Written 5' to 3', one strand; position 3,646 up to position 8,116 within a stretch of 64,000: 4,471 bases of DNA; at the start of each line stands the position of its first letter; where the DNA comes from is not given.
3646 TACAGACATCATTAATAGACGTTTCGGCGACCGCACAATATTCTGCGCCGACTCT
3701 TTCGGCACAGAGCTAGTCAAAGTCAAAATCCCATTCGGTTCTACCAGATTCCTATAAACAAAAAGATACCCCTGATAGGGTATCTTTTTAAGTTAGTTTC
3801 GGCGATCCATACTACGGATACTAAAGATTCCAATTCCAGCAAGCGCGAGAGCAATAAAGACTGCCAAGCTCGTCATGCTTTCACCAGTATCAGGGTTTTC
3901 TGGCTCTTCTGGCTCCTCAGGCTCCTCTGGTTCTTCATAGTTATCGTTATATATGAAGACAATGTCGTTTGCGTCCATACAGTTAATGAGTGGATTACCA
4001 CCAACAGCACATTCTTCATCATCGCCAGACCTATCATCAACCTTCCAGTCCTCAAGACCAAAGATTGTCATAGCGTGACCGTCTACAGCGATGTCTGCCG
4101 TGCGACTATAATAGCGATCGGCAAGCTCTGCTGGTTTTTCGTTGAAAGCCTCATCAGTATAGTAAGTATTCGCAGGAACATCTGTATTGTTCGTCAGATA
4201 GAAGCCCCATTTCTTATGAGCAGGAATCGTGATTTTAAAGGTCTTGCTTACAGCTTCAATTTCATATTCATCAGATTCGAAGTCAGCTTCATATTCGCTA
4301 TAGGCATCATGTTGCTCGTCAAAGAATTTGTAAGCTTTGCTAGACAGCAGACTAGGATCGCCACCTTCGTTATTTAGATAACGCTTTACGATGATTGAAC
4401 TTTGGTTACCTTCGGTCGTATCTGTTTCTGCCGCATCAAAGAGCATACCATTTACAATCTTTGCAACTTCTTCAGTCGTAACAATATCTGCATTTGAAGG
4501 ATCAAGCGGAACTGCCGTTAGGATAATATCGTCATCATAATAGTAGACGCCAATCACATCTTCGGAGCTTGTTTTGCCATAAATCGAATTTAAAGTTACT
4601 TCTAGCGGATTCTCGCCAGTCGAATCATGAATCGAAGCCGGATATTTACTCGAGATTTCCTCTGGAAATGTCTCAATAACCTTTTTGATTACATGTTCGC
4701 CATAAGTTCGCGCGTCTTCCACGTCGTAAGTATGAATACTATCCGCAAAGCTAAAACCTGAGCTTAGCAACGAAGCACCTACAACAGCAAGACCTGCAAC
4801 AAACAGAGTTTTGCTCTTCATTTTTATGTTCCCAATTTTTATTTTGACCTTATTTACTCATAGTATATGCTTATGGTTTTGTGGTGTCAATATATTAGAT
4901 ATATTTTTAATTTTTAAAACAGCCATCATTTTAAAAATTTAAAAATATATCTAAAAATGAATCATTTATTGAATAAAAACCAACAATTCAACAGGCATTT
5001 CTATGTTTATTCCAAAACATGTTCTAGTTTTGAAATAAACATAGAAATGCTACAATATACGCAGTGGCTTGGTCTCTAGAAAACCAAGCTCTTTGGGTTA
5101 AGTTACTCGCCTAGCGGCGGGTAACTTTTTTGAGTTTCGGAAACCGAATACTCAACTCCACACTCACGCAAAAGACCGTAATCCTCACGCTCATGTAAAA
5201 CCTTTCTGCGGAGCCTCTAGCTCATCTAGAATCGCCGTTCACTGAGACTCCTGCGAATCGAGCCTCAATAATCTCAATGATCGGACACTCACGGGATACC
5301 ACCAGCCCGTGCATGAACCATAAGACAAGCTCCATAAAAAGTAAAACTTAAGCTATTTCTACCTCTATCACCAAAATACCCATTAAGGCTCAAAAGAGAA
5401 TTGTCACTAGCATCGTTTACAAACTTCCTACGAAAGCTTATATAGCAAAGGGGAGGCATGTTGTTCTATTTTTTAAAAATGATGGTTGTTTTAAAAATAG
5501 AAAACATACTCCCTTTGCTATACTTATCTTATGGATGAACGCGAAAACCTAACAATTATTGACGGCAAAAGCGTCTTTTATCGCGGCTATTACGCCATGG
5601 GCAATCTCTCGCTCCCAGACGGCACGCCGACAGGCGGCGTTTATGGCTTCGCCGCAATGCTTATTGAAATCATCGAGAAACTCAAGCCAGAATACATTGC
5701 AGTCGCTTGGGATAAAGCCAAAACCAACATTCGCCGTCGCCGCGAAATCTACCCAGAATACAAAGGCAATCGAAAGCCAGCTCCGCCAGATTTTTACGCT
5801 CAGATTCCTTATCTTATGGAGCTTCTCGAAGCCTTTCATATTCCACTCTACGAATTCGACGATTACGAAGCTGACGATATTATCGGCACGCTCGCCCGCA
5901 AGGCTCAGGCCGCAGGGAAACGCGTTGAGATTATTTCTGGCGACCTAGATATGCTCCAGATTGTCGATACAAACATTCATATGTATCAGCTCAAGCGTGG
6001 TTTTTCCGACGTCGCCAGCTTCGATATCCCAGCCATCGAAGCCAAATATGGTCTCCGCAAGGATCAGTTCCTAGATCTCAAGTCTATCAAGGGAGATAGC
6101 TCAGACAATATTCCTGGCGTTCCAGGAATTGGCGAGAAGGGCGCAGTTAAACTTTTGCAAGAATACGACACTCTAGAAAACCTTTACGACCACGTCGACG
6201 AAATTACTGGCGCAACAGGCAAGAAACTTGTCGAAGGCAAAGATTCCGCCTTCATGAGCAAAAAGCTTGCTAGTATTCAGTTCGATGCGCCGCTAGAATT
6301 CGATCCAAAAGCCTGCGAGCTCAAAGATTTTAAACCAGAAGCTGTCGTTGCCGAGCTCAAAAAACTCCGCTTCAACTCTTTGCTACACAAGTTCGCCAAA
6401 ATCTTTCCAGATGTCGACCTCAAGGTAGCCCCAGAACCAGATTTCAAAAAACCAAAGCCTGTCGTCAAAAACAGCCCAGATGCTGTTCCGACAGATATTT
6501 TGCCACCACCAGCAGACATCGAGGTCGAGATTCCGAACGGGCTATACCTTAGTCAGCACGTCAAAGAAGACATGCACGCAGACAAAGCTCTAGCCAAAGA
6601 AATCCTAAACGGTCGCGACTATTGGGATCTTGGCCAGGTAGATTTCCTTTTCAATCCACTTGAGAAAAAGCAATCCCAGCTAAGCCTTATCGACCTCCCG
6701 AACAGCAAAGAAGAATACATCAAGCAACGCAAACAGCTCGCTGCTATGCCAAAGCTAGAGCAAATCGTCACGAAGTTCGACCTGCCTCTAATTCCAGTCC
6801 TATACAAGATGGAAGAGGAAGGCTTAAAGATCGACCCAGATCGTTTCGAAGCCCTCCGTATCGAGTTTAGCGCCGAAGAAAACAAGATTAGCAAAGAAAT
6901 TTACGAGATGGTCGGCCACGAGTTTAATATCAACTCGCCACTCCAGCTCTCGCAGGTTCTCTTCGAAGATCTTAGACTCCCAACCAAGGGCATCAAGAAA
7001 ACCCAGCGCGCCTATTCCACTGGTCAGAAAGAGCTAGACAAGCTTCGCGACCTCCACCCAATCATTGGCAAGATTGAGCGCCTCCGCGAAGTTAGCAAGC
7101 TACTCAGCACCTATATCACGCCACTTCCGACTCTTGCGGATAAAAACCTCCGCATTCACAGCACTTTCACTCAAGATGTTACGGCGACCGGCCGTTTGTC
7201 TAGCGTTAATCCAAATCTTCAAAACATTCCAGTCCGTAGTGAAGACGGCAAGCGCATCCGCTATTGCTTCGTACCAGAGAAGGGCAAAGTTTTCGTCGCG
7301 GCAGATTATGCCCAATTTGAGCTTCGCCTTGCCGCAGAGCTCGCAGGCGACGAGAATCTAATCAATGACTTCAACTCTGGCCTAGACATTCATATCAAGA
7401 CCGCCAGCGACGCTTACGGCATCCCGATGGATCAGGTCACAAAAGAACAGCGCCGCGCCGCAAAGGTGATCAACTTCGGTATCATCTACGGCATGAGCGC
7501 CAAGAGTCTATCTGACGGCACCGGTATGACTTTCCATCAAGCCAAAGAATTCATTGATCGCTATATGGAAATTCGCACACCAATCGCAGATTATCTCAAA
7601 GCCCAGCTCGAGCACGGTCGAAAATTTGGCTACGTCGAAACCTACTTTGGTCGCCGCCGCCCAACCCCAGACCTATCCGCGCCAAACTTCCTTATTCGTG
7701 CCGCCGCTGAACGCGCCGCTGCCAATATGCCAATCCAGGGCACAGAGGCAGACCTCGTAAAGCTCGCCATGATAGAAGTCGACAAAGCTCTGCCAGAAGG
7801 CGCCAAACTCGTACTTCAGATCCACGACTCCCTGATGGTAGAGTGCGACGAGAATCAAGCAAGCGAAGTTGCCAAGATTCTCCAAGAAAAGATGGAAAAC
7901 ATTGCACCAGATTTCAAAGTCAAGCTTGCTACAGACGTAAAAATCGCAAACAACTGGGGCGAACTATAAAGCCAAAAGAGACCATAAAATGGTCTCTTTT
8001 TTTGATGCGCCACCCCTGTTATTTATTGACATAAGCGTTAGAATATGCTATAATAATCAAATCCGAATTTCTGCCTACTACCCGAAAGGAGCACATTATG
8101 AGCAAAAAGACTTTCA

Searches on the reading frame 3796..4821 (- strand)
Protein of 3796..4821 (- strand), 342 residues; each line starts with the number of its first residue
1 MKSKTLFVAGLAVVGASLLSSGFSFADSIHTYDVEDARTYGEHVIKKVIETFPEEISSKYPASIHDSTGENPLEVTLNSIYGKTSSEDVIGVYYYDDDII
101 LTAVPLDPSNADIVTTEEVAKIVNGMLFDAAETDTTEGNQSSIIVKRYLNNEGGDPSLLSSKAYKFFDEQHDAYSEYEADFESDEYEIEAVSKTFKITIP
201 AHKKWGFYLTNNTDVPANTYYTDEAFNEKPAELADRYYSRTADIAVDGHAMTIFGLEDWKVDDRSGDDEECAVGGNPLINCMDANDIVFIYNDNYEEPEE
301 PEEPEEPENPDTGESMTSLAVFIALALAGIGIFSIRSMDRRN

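Call 54: search_protein_families(library=pfam, proteins=[window:3796-4821:-], max_evalue=0.001)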
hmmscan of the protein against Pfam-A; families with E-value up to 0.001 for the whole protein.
window:3796-4821:- (342 aa): 0 families

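Call 67: find_homologous_proteins(query=window:3796-4821:-, max_evalue=1e-30)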
Query window:3796-4821:- (342 aa): 6 proteins with E <= 1e-30 among 6581 candidates.
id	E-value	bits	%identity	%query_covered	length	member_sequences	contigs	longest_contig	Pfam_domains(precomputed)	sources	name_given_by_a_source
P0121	1.9e-119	417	57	100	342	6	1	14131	-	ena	-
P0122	8.2e-93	329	48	100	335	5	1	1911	-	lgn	-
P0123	9.0e-91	323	49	100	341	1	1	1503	-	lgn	-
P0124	1.4e-84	302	46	100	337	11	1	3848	-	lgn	-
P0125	2.7e-79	285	43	100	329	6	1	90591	-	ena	-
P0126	4.7e-57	212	52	58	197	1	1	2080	-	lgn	-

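Call 68: find_encoding_contigs(protein=P0121, flank=6000, max_places=3)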
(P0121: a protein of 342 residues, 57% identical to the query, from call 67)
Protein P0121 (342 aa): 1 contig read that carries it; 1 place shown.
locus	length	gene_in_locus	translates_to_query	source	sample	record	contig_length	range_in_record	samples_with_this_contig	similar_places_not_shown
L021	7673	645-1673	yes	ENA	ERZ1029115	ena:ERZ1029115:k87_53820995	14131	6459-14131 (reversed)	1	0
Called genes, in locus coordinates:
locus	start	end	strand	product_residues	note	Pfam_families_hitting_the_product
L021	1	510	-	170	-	?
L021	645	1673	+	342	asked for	-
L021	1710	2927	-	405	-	PF00817:IMS, PF11799:IMS_C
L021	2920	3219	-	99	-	-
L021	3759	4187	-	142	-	-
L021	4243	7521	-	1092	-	PF00580:UvrD-helicase, PF13245:AAA_19, PF13361:UvrD_C, PF13538:UvrD_C_2 (faint), PF12705:PDDEXK_1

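Call 69: find_encoding_contigs(protein=P0125, flank=6000, max_places=2)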
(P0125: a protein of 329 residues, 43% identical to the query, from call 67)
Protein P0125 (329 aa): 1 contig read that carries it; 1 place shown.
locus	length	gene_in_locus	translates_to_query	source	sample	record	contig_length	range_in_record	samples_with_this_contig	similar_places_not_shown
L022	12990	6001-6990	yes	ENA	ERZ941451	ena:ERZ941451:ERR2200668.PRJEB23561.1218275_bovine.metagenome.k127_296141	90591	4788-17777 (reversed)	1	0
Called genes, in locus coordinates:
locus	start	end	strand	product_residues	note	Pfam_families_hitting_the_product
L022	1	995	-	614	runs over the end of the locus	PF00274:Glycolytic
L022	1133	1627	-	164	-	PF00731:AIRC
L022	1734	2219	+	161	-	-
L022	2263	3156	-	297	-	-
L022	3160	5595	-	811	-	PF02739:5_3_exonuc_N, PF01367:5_3_exonuc, PF00476:DNA_pol_A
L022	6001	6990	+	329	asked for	-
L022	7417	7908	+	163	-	-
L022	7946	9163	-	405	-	PF00817:IMS, PF11799:IMS_C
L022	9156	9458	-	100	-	-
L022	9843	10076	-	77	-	-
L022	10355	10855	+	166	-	PF00293:NUDIX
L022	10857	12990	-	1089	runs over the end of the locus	PF00580:UvrD-helicase, PF13245:AAA_19, PF13361:UvrD_C, PF13538:UvrD_C_2 (faint), PF12705:PDDEXK_1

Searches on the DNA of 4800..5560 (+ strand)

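Call 50: build_rna_model(alignment_id=A5, structure=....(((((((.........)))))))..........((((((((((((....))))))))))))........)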
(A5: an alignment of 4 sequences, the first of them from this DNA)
Model R1 built from alignment A5 (4 sequences, 73 columns); structure: as given.
model positions 73; base pairs 19; branch points 1; effective number of sequences 1.87; information 0.773 bits per position. Calibrated on 0.2 Mb of random sequence (short: E-values are rough).
structure used (alignment columns):
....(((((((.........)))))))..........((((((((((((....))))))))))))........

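Call 51: search_with_rna_model(model_id=R1, sources=[window, L001, L002, L003, L004, L005, L006, L007, L008], max_evalue=10, make_alignment=true, show_alignments=3)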
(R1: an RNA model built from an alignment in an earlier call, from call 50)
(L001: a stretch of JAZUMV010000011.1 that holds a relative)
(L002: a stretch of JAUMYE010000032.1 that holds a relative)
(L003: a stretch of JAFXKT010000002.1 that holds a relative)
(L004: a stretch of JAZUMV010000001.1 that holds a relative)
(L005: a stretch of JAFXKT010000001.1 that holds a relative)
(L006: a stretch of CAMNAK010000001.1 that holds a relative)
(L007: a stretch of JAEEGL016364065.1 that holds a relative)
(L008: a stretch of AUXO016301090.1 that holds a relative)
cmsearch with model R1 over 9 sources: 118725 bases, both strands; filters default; matches with E-value up to 10: 16.
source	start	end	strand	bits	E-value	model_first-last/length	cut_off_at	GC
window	5063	5135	+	99.5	2.3e-23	1-73/73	no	0.47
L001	6330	6402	-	97.3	8.3e-23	1-73/73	no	0.42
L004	1589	1659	-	94.4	4.7e-22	1-73/73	no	0.52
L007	1876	1948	+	77.5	1.2e-17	1-73/73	no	0.45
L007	1913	1940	-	29.6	3.2e-05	38-65/73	no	0.29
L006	2553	2625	-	25.2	0.00047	1-73/73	no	0.47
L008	1280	1352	+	25.2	0.00047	1-73/73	no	0.47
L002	227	301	-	23.4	0.0014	1-73/73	no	0.51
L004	1597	1624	+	20.3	0.0084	38-65/73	no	0.5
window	5100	5127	-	19.6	0.013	38-65/73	no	0.54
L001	6338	6365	+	19.3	0.015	38-65/73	no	0.43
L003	4679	4755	-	18.3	0.028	1-73/73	no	0.47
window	31131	31208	-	16.5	0.083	1-73/73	no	0.45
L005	4812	4888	-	15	0.21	1-73/73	no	0.48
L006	1469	1496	-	14.4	0.28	38-65/73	no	0.39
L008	2409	2436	+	14.4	0.28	38-65/73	no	0.39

Alignment A6: 16 matches aligned to the model, 89 columns, each read 5' to 3' on its own strand. Consensus structure (alignment columns), stored with it:
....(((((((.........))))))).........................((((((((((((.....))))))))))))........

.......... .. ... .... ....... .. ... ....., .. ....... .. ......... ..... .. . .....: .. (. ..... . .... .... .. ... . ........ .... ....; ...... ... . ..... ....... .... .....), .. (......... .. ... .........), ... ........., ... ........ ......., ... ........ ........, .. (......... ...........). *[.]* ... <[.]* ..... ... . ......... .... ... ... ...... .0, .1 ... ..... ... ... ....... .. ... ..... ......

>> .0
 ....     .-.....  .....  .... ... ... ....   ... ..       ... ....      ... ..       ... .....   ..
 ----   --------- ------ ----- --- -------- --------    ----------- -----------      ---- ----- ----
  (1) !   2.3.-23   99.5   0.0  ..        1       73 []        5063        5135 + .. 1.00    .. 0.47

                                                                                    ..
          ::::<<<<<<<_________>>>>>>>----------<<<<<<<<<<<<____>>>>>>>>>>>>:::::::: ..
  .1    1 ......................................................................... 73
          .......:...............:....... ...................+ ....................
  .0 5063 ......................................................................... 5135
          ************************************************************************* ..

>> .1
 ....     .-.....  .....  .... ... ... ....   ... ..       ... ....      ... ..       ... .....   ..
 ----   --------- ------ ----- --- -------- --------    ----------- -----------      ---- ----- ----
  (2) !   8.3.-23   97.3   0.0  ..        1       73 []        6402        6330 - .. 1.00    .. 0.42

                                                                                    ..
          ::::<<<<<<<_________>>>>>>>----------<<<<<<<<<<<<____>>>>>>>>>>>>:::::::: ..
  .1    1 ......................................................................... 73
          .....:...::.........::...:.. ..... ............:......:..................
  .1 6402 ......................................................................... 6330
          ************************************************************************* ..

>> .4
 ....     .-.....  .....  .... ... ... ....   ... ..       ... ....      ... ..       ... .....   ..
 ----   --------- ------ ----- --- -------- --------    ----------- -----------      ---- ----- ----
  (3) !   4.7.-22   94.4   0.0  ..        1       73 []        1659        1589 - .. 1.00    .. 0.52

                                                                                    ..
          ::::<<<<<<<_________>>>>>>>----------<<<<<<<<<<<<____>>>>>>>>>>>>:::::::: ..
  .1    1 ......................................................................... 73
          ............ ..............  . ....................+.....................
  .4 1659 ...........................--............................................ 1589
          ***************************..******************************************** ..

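Call 57: search_rna_families(source=window, start=4800, end=5560, threshold=evalue, max_evalue=10)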
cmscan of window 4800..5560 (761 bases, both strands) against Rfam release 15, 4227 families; matches with E-value up to 10: 22.
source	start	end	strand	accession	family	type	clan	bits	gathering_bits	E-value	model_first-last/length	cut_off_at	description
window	4981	5074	-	RF04039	mir-2242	Gene; miRNA;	-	27.2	70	0.00061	1-95/95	no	mir-2242 microRNA precursor family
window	4955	5155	+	RF01254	snR34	Gene; snRNA; snoRNA; HACA-box;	CL00042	25.8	39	0.3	1-206/206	no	Small nucleolar RNA snR34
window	5450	5516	+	RF03339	mir-3047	Gene; miRNA;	-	24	53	0.035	1-61/61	no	mir-3047 microRNA precursor family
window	5443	5520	-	RF04225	MIR7502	Gene; miRNA;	-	23.9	71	3.2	1-143/143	no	MIR7502 microRNA precursor family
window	5437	5525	-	RF04174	MIR4208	Gene; miRNA;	-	23.6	140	0.43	1-191/191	no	MIR4208 microRNA precursor family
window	4996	5049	-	RF03259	MIR1514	Gene; miRNA;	-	23.5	90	0.12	1-110/110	no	MIR1514 microRNA precursor family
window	4996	5049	-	RF00785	mir-90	Gene; miRNA;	-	22.7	68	0.043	1-84/84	no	mir-90 microRNA precursor family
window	4997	5048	+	RF04210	MIR8643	Gene; miRNA;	-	22.4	135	0.066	1-150/150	no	MIR8643 microRNA precursor family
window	5438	5523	-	RF03621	MIR4245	Gene; miRNA;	-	21.7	74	0.38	1-128/128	no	MIR4245 microRNA precursor family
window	4985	5059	-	RF03986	mir-6095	Gene; miRNA;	-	20.4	100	0.76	1-83/83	no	mir-6095 microRNA precursor family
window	5007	5135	+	RF02431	SpF22_sRNA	Gene; sRNA;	-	19.8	55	0.28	1-140/140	no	Streptococcus sRNA SpF22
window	4998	5047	-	RF04209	MIR7533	Gene; miRNA;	-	18.5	230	0.34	1-249/249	no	MIR7533 microRNA precursor family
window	4993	5050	-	RF04127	MIR8007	Gene; miRNA;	-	18.4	195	0.59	1-226/226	no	MIR8007 microRNA precursor family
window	5441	5522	-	RF04099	MIR837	Gene; miRNA;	-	17.8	117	1.3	1-122/122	no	MIR837 microRNA precursor family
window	4997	5048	-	RF03853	mir-2013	Gene; miRNA;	-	17.7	70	1.1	1-83/83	no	mir-2013 microRNA precursor family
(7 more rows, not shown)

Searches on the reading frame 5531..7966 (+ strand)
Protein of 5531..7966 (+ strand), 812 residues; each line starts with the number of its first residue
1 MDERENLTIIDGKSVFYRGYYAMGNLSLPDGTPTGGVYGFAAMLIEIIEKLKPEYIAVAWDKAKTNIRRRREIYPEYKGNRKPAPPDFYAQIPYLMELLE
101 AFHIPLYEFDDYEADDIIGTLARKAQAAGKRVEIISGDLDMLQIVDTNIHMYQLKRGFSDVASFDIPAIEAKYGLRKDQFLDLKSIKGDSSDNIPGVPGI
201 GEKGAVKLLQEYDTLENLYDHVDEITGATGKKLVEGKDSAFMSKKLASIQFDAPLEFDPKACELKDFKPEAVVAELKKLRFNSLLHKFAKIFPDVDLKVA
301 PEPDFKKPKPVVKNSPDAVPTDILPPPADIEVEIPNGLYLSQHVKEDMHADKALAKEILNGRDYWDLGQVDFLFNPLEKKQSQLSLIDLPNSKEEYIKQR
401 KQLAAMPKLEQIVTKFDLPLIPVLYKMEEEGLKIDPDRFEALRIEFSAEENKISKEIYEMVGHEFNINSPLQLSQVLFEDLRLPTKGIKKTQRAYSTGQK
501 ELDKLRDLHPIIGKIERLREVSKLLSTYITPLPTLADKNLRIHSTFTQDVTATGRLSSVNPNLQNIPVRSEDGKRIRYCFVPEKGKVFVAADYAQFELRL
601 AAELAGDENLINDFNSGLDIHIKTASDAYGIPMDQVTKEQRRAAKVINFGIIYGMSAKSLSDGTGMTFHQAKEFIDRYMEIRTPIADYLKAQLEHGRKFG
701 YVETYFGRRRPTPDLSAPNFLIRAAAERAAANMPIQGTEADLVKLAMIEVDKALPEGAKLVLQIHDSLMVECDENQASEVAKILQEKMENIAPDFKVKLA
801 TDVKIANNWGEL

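Call 54: search_protein_families(library=pfam, proteins=[window:5531-7966:+], max_evalue=0.001)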
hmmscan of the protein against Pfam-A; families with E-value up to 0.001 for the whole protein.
window:5531-7966:+ (812 aa): 3 families
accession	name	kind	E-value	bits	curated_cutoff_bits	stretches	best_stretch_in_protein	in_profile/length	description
PF00476.26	DNA_pol_A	-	1.8e-133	445.6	34.3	1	438-811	3-381/381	DNA polymerase family A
PF02739.22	5_3_exonuc_N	-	9.2e-51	172.2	34.3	1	7-174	2-164/164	5'-3' exonuclease, N-terminal resolvase-like domain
PF01367.25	5_3_exonuc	-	9.5e-32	109.8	40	1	177-269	3-96/97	5'-3' exonuclease, C-terminal SAM fold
